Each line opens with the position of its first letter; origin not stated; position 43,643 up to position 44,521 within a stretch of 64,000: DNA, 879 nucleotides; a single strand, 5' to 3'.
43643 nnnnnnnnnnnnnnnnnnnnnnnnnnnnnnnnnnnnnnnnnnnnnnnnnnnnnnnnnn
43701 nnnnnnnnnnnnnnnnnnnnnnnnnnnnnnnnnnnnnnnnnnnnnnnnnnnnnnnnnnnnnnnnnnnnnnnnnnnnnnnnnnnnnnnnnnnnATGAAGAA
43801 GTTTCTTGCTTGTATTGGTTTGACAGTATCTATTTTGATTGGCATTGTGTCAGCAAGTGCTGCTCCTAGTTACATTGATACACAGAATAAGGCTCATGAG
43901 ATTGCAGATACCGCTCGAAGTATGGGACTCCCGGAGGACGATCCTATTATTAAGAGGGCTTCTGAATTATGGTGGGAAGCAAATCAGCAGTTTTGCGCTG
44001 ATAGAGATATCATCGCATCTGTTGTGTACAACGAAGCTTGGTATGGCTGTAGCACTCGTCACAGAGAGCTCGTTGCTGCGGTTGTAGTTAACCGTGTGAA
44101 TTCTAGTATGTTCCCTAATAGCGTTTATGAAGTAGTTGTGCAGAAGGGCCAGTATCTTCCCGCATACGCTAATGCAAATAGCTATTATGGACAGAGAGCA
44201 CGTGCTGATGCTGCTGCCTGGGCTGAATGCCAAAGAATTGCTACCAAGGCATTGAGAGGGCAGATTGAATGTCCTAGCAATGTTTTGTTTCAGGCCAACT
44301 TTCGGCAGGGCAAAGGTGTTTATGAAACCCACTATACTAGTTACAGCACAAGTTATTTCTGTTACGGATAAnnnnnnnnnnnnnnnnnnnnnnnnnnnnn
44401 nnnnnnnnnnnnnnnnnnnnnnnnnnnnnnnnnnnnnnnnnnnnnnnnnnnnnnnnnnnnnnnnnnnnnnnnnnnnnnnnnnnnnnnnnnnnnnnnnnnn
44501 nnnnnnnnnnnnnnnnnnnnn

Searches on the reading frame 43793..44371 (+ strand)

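Call 68: search_protein_families(library=pfam, proteins=[window:43793-44371:+], max_evalue=0.001)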
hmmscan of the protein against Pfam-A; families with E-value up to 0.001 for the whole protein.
window:43793-44371:+ (192 aa): 1 family
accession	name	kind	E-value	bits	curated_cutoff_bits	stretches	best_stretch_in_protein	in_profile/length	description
PF07486.17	Hydrolase_2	-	1.3e-11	45.4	27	1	92-170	8-77/100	Cell Wall Hydrolase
